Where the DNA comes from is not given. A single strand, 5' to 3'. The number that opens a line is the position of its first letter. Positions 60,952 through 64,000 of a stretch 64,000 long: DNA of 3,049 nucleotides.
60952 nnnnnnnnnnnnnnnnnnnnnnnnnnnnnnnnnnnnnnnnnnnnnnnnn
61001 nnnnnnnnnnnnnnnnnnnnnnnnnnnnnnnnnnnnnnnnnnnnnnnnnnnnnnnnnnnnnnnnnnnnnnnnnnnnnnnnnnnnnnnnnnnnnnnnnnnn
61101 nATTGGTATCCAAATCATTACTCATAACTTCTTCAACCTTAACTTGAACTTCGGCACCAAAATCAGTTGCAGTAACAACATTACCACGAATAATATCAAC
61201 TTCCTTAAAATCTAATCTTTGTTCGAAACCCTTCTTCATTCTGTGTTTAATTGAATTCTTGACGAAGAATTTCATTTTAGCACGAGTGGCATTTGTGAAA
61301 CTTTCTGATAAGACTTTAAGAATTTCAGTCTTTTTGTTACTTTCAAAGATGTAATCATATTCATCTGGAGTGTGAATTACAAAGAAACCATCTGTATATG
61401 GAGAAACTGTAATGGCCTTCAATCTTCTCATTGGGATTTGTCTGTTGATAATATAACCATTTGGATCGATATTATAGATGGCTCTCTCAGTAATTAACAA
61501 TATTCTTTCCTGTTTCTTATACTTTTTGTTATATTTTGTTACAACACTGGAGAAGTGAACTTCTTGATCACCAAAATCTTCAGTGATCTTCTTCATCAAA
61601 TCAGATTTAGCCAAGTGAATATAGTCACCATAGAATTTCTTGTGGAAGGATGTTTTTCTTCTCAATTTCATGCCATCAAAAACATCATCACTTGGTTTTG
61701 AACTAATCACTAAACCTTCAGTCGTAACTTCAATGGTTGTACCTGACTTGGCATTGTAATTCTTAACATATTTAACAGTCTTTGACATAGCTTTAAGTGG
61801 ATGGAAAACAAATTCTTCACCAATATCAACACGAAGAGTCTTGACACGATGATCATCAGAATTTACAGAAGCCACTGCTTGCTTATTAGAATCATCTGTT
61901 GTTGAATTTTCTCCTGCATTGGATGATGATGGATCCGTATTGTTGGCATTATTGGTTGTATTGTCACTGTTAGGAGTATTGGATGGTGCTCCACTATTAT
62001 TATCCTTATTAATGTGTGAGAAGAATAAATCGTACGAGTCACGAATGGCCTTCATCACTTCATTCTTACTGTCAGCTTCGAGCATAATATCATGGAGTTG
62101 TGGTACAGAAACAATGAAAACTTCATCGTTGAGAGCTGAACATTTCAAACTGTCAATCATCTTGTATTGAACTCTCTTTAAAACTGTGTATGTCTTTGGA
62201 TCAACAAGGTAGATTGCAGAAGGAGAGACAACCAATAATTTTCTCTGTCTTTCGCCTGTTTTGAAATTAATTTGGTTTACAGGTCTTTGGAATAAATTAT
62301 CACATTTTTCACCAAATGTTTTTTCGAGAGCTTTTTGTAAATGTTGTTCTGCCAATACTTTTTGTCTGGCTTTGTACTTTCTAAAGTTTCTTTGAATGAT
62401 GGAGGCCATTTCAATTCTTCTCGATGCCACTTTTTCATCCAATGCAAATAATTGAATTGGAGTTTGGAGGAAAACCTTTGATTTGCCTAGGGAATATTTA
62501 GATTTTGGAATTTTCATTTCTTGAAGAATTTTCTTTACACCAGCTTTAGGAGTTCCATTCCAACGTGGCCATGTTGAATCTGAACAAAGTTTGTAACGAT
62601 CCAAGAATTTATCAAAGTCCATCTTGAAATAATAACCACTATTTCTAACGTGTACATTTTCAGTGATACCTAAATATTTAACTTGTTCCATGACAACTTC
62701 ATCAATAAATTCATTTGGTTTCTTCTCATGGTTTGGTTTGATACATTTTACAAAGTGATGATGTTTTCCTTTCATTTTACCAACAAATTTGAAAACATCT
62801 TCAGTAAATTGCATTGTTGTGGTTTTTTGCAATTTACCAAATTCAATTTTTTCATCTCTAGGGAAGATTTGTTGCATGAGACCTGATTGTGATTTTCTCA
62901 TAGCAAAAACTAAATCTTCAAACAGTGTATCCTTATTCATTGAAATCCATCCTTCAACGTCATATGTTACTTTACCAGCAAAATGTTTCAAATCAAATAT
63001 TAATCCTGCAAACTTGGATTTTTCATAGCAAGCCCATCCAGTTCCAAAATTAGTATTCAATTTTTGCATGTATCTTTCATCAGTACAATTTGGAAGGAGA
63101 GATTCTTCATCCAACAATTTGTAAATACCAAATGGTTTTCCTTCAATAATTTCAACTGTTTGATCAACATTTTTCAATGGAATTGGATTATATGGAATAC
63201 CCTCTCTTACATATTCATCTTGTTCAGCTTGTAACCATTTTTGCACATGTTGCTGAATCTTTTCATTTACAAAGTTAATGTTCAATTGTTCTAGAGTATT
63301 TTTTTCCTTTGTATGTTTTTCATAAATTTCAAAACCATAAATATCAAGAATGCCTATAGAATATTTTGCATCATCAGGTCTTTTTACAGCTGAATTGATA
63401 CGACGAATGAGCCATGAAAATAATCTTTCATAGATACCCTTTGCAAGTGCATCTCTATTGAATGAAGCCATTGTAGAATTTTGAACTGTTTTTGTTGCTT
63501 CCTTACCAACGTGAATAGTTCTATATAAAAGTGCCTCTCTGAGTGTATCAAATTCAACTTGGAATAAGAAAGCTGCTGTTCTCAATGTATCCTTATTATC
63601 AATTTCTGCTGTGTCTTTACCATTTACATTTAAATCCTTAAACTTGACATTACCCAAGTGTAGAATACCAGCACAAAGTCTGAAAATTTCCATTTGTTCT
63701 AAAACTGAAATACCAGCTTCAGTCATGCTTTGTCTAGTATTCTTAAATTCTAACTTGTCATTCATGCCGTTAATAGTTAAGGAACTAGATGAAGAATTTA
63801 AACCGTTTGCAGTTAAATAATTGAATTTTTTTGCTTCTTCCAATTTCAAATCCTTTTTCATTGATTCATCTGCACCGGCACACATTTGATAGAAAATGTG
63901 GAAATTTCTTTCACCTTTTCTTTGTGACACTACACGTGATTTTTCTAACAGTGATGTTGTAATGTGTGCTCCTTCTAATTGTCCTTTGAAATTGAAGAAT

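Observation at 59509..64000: Myosin I with three to four tandem TH1 (tail homology 1) domains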

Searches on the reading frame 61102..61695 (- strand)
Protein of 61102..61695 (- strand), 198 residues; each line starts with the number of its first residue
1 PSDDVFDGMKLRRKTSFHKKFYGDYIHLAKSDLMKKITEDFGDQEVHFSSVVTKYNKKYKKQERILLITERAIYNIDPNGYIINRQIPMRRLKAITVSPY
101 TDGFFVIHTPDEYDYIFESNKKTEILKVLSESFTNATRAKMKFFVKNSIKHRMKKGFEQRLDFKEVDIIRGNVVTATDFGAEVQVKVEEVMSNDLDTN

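Call 9: search_protein_families(library=pfam, proteins=[window:61102-61695:-], max_evalue=10)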
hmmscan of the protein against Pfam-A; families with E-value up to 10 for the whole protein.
seq(198 aa): 5 families
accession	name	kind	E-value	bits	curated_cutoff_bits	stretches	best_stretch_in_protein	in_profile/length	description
PF06017.19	Myosin_TH1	-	5.2e-35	121.2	31.1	1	12-170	1-165/185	Unconventional myosin tail, actin- and lipid-binding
PF14593.12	PH_3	-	2.3e-05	24.7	25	1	46-123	13-88/104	PH domain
PF19432.4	RME-8_N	-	0.0088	14.8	25.4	1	50-146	104-201/818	DNAJ protein RME-8 N-terminal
PF07313.18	AmiA-like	-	0.041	13.8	27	1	19-92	74-140/202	N-acetylmuramoyl-L-alanine amidase-like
PF12456.14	hSac2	-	0.078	13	26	1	54-76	37-64/115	Inositol phosphatase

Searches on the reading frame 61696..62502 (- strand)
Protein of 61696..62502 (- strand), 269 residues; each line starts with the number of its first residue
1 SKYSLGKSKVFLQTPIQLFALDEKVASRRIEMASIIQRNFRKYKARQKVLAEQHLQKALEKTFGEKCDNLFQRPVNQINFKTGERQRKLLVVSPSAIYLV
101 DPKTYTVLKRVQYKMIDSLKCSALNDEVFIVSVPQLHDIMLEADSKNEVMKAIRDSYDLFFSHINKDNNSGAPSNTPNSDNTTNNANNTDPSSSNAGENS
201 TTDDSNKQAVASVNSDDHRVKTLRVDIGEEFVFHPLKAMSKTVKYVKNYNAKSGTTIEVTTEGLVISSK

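Call 9: search_protein_families(library=pfam, proteins=[window:61696-62502:-], max_evalue=10)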
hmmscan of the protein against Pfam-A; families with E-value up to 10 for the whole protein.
seq(269 aa): 11 families
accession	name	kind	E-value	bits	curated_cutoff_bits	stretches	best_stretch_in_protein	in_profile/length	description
PF06017.19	Myosin_TH1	-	2.9e-11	43.8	31.1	1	56-161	24-136/185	Unconventional myosin tail, actin- and lipid-binding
PF24609.1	IQ_SCN5A_C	-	0.0029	17.6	27.7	1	33-53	12-32/35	SCN5A-like, C-terminal IQ motif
PF19432.4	RME-8_N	-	0.0061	15.3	25.4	1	46-132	200-287/818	DNAJ protein RME-8 N-terminal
PF00612.33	IQ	-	0.018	15.2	20.3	1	33-48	4-19/21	IQ calmodulin-binding motif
PF03469.19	XH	-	0.056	13.8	22.2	1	204-256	51-99/131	XH domain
PF08378.17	NERD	-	0.081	13.9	22.1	1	51-106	5-58/111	Nuclease-related domain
PF23142.2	PH_PLEKHM2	-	0.092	13.1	22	1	76-132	36-96/140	PLEKHM2 PH domain-like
PF09625.15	VP9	-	0.15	12.7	27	1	112-142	23-53/79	VP9 protein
PF02174.23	IRS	-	0.18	12.3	22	1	87-117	16-46/92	PTB domain (IRS-1 type)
PF16021.10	PDCD7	-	0.27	10.8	27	1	135-174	250-289/306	Programmed cell death protein 7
PF11178.13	DUF2963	-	0.4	10.5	22.6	1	241-260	6-25/52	Protein of unknown function (DUF2963)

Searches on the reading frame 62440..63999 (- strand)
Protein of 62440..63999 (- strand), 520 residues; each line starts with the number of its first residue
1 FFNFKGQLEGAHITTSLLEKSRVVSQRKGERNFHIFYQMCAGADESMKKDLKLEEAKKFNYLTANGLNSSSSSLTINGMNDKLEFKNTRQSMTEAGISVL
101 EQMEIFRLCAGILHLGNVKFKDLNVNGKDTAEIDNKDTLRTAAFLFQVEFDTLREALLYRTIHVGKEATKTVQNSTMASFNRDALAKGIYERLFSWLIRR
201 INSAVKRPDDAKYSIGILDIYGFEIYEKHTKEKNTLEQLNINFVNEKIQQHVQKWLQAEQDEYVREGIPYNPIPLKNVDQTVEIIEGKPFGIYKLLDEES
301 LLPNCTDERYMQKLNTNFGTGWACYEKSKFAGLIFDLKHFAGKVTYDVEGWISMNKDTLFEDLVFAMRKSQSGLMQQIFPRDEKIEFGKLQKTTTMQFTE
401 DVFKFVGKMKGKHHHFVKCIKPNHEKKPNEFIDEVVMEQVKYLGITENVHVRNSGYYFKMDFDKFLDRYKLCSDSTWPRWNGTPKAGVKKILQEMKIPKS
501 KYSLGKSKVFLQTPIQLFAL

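Call 36: search_solved_structures(query=window:62440-63999:-, max_evalue=1e-20, show_alignments=1)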
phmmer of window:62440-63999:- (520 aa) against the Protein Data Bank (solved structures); distinct sequences matched with E-value up to 1e-20: 150 (the best 60 are shown).
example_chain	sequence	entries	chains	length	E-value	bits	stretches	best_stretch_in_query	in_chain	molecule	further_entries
6c1d_P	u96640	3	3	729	4.6e-109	368.7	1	2-520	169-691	Unconventional myosin-Ib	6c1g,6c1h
4l79_A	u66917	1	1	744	4.8e-109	368.7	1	2-520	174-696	Unconventional myosin-Ib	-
5v7x_A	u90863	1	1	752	5e-109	368.6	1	2-520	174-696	Unconventional myosin-Ib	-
4a7f_C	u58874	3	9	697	2.1e-105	356.7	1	2-518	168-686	MYOSIN IE HEAVY CHAIN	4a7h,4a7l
1lkx_A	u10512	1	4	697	2.3e-105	356.5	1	2-518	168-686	MYOSIN IE HEAVY CHAIN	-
4byf_A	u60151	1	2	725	6.5e-97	328.7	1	2-519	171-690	UNCONVENTIONAL MYOSIN-IC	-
9cfu_P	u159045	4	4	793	2.7e-95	323.3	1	2-519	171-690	Unconventional myosin-Ic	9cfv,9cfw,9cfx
1w9j_A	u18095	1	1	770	9.1e-94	318.3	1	2-512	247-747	MYOSIN II HEAVY CHAIN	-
1w9i_A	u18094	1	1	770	3.3e-93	316.4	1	2-512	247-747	MYOSIN II HEAVY CHAIN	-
6ui4_A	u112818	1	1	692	3.8e-93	316.2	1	1-520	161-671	myosin I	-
1mmd_A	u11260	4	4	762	5.3e-93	315.8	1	2-512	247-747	MYOSIN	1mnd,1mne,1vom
7b1a_A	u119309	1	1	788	7.3e-93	315.3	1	2-512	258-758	Myosin-2 heavy chain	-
1yv3_A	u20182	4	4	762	1.5e-92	314.3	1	2-512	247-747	Myosin II heavy chain | Myosin-2 heavy chain, non muscle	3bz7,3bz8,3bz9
3myh_X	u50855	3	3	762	1.5e-92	314.3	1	2-512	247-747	Myosin-2 heavy chain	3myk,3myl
1fmv_A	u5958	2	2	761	1.5e-92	314.3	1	2-512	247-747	MYOSIN II HEAVY CHAIN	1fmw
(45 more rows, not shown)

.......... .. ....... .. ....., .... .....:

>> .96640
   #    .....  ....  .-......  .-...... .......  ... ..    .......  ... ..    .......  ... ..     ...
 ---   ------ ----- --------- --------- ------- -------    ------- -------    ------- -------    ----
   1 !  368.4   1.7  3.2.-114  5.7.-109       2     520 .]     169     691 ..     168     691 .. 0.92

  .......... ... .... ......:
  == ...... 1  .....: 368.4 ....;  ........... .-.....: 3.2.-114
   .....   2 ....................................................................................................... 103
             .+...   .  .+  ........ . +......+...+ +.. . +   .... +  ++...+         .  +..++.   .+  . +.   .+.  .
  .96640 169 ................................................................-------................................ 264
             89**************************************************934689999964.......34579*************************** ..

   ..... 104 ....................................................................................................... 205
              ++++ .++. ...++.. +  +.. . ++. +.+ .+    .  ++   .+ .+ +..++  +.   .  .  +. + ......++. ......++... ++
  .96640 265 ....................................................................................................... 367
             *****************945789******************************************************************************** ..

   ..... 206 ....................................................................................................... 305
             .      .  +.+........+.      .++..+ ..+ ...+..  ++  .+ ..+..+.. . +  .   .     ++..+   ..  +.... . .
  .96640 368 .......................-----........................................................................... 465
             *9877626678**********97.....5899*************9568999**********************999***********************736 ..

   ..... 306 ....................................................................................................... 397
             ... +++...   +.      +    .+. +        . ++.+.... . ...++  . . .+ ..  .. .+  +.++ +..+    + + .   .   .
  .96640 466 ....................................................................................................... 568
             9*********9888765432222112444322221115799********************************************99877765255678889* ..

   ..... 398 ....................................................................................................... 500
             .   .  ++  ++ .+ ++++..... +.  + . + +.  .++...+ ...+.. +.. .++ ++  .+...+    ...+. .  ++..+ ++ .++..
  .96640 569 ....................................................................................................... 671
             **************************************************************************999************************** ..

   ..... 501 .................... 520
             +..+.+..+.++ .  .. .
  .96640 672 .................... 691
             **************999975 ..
